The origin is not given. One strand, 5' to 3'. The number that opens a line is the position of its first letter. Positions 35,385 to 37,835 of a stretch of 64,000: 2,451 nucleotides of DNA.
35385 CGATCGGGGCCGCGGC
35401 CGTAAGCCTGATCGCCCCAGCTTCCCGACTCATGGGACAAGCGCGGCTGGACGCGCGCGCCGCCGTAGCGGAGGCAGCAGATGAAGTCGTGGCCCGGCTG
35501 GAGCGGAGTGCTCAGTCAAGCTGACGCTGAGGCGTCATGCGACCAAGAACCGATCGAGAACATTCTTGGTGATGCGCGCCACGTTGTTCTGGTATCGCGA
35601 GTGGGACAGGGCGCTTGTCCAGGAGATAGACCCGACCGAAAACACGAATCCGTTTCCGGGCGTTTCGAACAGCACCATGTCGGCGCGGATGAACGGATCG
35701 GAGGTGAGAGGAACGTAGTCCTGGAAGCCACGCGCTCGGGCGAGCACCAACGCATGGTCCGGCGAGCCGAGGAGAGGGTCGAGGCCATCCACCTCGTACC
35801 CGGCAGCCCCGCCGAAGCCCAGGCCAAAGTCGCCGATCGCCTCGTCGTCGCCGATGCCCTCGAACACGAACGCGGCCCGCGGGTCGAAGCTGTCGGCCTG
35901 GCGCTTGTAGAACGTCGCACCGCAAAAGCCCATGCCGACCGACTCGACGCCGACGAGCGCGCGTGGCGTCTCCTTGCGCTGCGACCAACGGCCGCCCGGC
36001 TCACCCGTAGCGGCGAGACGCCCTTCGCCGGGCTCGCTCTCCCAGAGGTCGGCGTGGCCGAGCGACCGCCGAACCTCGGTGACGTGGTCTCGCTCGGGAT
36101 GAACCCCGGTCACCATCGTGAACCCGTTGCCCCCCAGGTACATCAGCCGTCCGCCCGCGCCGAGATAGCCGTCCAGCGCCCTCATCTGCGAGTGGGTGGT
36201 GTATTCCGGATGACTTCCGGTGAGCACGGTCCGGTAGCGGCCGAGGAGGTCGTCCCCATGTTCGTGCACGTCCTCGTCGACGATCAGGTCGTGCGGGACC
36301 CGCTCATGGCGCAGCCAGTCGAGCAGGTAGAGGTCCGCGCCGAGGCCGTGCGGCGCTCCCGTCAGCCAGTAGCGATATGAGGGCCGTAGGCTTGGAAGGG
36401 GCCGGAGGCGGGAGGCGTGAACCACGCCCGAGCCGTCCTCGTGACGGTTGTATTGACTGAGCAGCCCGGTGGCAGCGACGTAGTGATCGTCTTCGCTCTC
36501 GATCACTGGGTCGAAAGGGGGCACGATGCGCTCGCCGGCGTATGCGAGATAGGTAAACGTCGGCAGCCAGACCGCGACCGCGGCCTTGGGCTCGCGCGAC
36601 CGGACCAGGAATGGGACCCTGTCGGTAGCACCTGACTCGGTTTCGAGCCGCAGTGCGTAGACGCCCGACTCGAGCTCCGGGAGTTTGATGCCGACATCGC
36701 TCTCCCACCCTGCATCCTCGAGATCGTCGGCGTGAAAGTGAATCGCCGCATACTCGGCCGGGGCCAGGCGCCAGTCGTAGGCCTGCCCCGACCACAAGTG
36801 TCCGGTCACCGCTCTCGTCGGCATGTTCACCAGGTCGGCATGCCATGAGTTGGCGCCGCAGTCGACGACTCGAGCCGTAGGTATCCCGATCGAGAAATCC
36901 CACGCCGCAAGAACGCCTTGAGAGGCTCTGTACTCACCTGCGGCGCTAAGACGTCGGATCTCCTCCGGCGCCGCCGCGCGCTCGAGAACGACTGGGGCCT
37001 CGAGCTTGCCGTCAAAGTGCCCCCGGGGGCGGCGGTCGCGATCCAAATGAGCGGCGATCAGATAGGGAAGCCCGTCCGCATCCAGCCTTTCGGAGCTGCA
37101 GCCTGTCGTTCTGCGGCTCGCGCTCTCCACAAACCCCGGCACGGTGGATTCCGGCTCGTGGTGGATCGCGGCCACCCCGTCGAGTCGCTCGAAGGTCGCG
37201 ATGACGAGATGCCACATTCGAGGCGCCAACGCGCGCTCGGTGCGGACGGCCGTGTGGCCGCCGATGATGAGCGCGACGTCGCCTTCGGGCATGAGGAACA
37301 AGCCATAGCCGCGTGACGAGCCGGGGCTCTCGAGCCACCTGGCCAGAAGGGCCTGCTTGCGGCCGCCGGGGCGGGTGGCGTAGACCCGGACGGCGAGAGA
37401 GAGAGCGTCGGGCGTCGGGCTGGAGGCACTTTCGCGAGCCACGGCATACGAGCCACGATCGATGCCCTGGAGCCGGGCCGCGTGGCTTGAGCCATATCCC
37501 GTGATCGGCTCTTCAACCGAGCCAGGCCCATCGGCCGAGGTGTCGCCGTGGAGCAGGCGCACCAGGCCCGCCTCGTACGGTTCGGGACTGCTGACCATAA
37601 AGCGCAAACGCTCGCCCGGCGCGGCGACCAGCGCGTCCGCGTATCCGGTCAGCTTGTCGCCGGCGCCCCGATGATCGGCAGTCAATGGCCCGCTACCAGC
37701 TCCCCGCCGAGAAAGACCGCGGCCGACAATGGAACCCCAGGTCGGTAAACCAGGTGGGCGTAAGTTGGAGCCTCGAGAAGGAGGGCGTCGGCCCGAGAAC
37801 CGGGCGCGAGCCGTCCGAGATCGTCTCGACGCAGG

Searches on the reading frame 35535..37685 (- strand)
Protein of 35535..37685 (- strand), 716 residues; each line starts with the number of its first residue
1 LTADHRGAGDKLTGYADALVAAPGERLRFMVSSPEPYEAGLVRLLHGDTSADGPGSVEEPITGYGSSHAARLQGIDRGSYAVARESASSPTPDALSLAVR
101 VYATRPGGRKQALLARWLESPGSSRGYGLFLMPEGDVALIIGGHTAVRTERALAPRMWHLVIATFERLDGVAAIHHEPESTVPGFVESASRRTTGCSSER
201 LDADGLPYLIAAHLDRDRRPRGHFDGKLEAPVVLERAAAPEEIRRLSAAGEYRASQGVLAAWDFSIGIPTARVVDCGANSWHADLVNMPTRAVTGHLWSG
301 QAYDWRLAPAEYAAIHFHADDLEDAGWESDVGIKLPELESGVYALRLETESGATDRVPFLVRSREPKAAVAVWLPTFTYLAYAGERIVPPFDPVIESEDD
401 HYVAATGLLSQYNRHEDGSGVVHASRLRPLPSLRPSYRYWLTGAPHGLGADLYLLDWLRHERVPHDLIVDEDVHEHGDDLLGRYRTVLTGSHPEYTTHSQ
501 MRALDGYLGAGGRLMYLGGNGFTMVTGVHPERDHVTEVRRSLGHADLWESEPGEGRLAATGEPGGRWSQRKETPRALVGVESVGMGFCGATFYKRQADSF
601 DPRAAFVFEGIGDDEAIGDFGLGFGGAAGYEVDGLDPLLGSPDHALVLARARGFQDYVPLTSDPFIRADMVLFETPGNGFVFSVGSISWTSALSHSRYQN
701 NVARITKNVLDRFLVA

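Call 67: search_protein_families(library=pfam, proteins=[window:35535-37685:-], max_evalue=0.00001)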
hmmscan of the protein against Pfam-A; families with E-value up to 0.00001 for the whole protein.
window:35535-37685:- (716 aa): 1 family
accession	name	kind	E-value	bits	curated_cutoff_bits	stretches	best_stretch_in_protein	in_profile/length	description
PF20254.3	DMFA2_C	-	2.2e-73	248.3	27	1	290-698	1-372/374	N,N-dimethylformamidase beta subunit-like, C-terminal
